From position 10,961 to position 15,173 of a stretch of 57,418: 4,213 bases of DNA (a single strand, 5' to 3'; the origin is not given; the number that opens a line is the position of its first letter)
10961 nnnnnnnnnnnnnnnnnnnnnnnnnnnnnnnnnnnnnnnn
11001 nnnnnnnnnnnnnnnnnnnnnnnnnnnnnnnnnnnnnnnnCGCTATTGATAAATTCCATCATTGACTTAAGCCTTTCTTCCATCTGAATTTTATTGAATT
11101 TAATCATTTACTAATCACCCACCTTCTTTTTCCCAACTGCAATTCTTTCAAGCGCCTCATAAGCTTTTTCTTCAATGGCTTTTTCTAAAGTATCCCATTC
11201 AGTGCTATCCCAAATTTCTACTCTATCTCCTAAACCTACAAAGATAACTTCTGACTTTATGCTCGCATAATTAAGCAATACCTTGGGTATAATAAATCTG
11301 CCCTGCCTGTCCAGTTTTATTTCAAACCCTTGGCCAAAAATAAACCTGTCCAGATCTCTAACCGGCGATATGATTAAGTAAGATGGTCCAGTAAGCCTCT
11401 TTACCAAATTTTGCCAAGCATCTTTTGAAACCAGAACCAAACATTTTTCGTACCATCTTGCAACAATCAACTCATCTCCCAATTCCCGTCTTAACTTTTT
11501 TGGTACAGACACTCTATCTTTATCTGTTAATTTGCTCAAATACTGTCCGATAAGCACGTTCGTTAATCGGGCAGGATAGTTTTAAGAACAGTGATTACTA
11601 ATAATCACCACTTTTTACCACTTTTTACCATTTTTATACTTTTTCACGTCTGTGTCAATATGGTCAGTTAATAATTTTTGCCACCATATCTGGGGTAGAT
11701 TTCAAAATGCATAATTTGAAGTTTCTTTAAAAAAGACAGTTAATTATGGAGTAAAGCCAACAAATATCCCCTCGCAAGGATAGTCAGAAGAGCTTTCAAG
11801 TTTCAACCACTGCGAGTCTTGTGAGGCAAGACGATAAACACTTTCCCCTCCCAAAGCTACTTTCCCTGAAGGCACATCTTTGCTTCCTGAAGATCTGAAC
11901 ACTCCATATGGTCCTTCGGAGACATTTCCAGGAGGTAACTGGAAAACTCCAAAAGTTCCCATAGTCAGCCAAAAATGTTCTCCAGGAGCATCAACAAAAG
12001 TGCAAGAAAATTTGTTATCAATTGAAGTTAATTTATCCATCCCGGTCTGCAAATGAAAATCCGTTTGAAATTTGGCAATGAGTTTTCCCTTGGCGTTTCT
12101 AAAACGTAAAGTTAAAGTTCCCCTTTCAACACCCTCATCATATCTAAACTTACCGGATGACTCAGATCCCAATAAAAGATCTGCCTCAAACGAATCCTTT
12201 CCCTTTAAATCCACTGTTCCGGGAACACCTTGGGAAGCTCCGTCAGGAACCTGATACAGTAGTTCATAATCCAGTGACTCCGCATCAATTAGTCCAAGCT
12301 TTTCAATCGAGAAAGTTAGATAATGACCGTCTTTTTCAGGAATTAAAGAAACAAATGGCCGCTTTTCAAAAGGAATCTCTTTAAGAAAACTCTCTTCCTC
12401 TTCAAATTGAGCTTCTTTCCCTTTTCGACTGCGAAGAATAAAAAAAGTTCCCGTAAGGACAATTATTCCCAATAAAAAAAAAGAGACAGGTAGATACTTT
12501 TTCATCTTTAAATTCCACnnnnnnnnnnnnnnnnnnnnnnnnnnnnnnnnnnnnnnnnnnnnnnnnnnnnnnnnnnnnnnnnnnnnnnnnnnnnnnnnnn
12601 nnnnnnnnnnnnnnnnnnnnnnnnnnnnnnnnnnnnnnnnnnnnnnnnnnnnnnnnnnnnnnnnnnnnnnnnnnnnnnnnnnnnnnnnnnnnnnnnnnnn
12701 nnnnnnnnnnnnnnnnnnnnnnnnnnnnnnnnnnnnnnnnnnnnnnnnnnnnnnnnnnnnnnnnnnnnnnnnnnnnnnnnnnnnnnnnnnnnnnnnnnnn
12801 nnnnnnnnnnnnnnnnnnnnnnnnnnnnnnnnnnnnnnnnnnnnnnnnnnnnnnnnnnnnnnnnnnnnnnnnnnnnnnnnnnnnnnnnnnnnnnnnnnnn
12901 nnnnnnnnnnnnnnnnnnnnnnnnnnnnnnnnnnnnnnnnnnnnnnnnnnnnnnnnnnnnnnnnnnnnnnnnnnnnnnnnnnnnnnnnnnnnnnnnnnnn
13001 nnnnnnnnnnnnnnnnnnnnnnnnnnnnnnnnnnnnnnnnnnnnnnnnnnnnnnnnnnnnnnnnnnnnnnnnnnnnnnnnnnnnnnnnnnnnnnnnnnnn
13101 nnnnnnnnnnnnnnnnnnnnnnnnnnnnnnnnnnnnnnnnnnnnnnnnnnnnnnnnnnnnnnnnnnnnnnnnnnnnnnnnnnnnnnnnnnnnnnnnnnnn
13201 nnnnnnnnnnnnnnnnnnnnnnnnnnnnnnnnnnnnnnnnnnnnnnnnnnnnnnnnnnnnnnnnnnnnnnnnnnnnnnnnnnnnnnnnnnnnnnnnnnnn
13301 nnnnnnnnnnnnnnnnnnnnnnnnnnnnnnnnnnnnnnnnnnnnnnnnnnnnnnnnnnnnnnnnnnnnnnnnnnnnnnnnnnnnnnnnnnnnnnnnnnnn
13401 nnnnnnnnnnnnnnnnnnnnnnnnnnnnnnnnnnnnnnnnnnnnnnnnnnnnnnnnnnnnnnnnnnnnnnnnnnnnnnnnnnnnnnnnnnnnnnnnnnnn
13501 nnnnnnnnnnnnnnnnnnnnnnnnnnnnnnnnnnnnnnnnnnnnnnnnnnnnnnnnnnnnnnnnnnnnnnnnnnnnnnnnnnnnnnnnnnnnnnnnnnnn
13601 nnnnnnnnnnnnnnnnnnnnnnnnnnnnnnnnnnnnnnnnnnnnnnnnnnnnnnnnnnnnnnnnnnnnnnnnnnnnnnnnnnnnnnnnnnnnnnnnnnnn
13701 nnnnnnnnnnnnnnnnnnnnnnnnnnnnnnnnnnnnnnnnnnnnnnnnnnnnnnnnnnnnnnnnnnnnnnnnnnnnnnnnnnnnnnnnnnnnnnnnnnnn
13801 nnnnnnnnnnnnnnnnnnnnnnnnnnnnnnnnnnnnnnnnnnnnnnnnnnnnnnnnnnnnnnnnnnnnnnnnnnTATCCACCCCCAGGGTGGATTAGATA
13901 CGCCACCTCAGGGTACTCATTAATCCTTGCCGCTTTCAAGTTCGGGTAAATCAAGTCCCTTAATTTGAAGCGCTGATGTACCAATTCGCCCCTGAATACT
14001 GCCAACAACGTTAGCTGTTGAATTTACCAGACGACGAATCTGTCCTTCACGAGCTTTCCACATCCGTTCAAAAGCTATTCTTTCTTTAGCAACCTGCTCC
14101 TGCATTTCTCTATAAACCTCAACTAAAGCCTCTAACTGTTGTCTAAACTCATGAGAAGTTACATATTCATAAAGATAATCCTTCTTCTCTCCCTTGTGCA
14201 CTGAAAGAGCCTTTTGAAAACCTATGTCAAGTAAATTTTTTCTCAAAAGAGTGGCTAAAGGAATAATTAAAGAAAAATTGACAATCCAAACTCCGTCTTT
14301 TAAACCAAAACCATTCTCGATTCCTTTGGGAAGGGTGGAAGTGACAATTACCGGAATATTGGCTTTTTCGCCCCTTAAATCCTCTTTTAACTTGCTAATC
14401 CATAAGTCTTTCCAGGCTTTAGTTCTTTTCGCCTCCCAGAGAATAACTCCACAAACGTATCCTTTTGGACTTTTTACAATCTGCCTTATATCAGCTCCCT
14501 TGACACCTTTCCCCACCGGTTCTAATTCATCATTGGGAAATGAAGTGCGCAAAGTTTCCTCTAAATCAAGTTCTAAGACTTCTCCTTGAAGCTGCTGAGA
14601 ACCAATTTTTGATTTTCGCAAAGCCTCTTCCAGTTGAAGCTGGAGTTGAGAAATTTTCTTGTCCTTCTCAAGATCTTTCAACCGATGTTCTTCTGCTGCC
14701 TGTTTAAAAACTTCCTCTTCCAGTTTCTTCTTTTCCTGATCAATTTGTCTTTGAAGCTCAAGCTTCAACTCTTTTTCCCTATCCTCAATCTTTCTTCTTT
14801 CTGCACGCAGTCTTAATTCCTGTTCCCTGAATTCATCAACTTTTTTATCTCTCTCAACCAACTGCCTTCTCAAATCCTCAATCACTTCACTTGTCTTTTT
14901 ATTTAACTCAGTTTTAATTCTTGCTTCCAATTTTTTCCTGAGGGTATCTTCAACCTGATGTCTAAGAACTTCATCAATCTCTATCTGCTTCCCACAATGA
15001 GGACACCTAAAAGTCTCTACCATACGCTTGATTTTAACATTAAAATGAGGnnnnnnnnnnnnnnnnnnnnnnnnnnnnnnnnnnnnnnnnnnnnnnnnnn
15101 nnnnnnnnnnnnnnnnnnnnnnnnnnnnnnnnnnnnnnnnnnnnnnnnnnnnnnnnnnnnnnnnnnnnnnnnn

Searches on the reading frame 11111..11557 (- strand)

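Call 16: search_protein_families(library=pfam, proteins=[window:11111-11557:-], max_evalue=0.01)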
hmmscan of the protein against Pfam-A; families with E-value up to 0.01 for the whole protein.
window:11111-11557:- (148 aa): 1 family
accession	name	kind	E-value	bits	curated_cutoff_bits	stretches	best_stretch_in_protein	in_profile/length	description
PF02381.23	MraZ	-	8.2e-24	83.8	23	2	73-137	1-66/72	MraZ protein, putative antitoxin-like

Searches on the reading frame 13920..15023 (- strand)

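Call 16: search_protein_families(library=pfam, proteins=[window:13920-15023:-], max_evalue=0.01)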
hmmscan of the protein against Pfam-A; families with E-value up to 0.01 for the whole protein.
window:13920-15023:- (367 aa): 4 families
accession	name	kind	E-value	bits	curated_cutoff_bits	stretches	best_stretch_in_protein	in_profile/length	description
PF09903.14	DUF2130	-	6.8e-58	196.4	26.7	1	116-357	4-250/255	Uncharacterized protein conserved in bacteria (DUF2130)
PF24441.1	DUF7560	-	0.00056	20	27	1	4-23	5-24/44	Family of unknown function (DUF7560)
PF18439.7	zf_UBZ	-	0.0037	17.4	25.6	1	3-23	1-21/32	Ubiquitin-Binding Zinc Finger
PF03444.21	HrcA_DNA-bdg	-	0.0082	16.2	21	0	294-346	7-56/79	Winged helix-turn-helix transcription repressor, HrcA DNA-binding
